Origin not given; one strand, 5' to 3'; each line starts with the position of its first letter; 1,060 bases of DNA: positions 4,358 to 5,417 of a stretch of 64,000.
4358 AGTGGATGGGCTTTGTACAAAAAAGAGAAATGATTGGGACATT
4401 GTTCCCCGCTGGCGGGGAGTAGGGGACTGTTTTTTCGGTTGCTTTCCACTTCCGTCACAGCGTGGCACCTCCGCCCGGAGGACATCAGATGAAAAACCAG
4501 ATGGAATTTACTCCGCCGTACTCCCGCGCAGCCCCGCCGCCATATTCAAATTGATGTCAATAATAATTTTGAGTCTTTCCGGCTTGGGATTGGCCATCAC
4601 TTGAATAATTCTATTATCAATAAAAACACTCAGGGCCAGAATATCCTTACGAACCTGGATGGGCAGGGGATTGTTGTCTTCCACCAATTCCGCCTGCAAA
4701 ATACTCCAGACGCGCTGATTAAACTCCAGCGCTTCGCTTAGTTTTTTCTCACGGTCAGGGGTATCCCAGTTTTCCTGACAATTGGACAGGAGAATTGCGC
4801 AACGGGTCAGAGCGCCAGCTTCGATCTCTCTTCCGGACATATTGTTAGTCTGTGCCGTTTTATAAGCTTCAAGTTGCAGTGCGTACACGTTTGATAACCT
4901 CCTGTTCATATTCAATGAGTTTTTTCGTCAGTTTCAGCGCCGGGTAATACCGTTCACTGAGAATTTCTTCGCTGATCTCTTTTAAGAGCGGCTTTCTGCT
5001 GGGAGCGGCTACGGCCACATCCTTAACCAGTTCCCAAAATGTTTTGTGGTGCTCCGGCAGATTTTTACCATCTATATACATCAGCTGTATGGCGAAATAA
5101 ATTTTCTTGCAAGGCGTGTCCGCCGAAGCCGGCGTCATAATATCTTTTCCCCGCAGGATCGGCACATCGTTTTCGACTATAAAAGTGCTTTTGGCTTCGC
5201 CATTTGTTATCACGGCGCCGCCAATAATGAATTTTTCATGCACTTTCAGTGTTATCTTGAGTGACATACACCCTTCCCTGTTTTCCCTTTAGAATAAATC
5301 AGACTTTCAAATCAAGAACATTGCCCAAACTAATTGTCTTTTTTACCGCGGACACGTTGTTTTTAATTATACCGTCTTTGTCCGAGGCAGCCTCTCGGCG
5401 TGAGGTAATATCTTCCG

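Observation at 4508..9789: FlaF/FlbT and CsrA encoded around one flagellin gene, with no FliW visible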

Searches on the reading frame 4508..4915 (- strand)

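Call 3: search_protein_families(library=pfam, proteins=[window:4508-4915:-], max_evalue=0.01)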
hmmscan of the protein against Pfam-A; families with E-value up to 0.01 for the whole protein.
window:4508-4915:- (135 aa): 2 families
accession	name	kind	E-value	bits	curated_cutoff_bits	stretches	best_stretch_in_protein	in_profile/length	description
PF07309.16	FlaF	-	3e-30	105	23.6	1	16-129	3-113/113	Flagellar protein FlaF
PF22394.2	AfAlkA-like_TBP-like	-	0.0068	16.5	26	0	83-122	25-63/84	AfAlkA-like, TATA-box binding protein-like domain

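Call 4: search_protein_families(library=ncbifam, proteins=[window:4508-4915:-], max_evalue=0.01)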
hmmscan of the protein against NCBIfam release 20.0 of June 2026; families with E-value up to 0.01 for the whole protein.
window:4508-4915:- (135 aa): 2 families
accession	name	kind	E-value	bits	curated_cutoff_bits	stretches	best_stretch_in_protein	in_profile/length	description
NF009435.1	PRK12794.1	equivalog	1.4e-35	121.9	91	1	15-131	3-115/116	flagellar biosynthesis regulator FlaF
NF009434.1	PRK12793.1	equivalog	3.2e-11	43.2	99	1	20-125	8-109/113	flagellar biosynthesis regulator FlaF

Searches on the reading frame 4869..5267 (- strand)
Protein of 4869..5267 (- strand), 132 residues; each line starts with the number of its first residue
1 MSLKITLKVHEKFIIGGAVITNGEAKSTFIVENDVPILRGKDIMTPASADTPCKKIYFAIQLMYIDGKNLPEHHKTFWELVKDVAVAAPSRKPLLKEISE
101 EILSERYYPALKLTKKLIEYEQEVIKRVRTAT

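Call 3: search_protein_families(library=pfam, proteins=[window:4869-5267:-], max_evalue=0.01)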
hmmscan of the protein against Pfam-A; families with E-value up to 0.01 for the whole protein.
window:4869-5267:- (132 aa): 1 family
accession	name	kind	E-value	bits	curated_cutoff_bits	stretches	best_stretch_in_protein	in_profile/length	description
PF07378.16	FlbT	-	6.9e-43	146.1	27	1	3-125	1-125/125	Flagellar protein FlbT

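Call 4: search_protein_families(library=ncbifam, proteins=[window:4869-5267:-], max_evalue=0.01)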
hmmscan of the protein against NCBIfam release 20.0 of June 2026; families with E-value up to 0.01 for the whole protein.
window:4869-5267:- (132 aa): 2 families
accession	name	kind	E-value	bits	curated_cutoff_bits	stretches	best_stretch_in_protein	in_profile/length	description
NF009432.1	PRK12791.1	equivalog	3.5e-37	127.3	153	1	1-125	1-125/126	flagellar biosynthesis repressor FlbT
NF001995.1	PRK00794.1-1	equivalog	9.8e-30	103.3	125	1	3-124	1-124/125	flagellar biosynthesis repressor FlbT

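Call 50: find_related_loci(query=window:4869-5267:-, collection=genome_contigs, flank=10000)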
Query window:4869-5267:- (132 aa) in genome_contigs; peptide patterns used: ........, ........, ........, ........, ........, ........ (x = any residue, [..] = any of these).
376 stretches matched a pattern; 22 encode a relative of the query (tblastn E <= 1e-3); 22 distinct loci.
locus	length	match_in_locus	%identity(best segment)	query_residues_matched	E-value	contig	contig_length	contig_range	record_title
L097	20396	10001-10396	84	1-132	7e-73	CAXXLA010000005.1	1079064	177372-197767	MAG: Smithellaceae bacterium isolate 28a06b0b-966f-4d1b-b133-abbbdd0ba6e7 genome assembly, contig: contig_5, whole genom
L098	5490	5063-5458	82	1-132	2e-72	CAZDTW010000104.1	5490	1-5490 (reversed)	MAG TPA_asm: uncultured Methanobacterium sp. isolate binchicken_co22_99 genome assembly, contig: NODE_14121_length_5490_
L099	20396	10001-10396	80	1-132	8e-71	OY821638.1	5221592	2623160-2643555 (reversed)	MAG: Smithellaceae bacterium isolate 7d888188-1d27-4603-a379-950c855845c6 genome assembly, chromosome: 1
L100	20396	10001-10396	80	1-132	2e-70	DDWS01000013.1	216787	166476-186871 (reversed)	MAG TPA_asm: Syntrophaceae bacterium UBA2280 UBA2280_contig_1579, whole genome shotgun sequence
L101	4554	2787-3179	77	1-131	2e-69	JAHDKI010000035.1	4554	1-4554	MAG: Syntrophaceae bacterium isolate LM1-B42D k141_74138, whole genome shotgun sequence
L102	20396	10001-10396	79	1-132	5e-69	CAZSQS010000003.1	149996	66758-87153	MAG TPA_asm: uncultured Smithella sp. isolate SRP263991_co2_36 genome assembly, contig: NODE_30_length_149996_cov_26.920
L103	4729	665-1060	77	1-132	9e-68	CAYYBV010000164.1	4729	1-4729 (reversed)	MAG TPA_asm: uncultured Verrucomicrobiota bacterium isolate SRP263991_co4_99 genome assembly, contig: NODE_30531_length_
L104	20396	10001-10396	84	1-132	3e-73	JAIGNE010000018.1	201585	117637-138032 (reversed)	MAG: Deltaproteobacteria bacterium isolate BIN3 10512, whole genome shotgun sequence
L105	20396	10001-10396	77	1-132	1e-66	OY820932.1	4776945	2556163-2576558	MAG: Smithellaceae bacterium isolate 90efb5c7-b315-4df1-98b9-9b59cc098579 genome assembly, chromosome: 1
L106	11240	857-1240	84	1-128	5e-70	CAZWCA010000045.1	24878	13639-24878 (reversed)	MAG TPA_asm: uncultured Smithella sp. isolate SRP216815_co1_312 genome assembly, contig: NODE_2257_length_24878_cov_41.7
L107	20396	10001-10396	74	1-132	2e-64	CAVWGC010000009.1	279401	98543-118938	MAG: uncultured delta proteobacterium isolate MFD04716.bin.2.49 genome assembly, contig: contig_31521, whole genome shot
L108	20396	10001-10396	70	1-132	6e-62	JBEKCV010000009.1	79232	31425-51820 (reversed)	MAG: Thermodesulfovibrionales bacterium isolate SPRUCE 168 SPRUCE_168_9, whole genome shotgun sequence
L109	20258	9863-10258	70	1-132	2e-60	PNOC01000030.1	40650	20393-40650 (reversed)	MAG: Thermodesulfovibrio sp. isolate SW.3.86 SW_1000460_40650, whole genome shotgun sequence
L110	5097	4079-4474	67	1-132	7e-57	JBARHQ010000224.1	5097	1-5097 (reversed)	MAG: Thermodesulfovibrionales bacterium isolate MFD06487_ilm_asm_bin9 k127_123952, whole genome shotgun sequence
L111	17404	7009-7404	63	1-132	2e-52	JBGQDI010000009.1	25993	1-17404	MAG: Nitrospirota bacterium isolate OBJ2_061818_110_2 k141_2263632_length_25993_cov_10.5218, whole genome shotgun sequen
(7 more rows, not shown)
